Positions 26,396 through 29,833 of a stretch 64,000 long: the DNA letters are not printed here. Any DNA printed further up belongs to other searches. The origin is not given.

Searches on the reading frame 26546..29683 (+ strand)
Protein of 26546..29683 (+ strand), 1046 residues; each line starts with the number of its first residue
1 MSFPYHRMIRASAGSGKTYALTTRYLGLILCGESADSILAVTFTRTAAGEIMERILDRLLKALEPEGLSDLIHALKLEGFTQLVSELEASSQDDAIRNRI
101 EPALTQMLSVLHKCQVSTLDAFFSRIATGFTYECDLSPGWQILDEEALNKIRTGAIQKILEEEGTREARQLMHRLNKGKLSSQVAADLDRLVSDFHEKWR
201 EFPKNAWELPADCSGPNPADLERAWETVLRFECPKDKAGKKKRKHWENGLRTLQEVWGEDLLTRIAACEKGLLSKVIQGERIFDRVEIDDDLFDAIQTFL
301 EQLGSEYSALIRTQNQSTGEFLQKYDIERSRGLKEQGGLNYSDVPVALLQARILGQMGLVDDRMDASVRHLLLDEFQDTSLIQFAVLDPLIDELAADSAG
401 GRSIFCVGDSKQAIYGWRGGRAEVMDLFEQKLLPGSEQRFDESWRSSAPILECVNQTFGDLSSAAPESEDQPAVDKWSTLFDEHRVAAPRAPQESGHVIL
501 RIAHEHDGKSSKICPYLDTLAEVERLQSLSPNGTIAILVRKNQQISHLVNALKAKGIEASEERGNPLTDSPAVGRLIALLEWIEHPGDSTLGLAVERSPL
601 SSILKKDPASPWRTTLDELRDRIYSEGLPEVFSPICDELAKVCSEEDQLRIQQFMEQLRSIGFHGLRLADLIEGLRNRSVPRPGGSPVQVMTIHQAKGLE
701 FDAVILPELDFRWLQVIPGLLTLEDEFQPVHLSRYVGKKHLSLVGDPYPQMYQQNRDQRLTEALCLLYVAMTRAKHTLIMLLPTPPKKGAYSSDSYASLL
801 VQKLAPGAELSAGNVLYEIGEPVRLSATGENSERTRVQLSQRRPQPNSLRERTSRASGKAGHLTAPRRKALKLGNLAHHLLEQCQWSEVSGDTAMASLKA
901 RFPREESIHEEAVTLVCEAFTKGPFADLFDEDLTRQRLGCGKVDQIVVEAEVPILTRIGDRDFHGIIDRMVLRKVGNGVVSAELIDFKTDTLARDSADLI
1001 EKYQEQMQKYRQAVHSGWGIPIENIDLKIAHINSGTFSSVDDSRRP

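Call 39: search_protein_families(library=pfam, proteins=[window:26546-29683:+], max_evalue=0.00001)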
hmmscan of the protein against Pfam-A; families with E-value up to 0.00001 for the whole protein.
window:26546-29683:+ (1046 aa): 4 families
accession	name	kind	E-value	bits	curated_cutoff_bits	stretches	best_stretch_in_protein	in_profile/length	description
PF00580.27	UvrD-helicase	-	5.6e-37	128.3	23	1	8-431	17-269/271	UvrD/REP helicase N-terminal domain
PF13361.12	UvrD_C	-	2.5e-22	80.2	25.6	1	686-780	285-345/350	UvrD-like helicase C-terminal domain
PF13538.12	UvrD_C_2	-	5.9e-10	39.3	27.4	0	689-709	3-23/52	UvrD-like helicase C-terminal domain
PF13245.12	AAA_19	-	2.3e-09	38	25.1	1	8-416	15-132/134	AAA domain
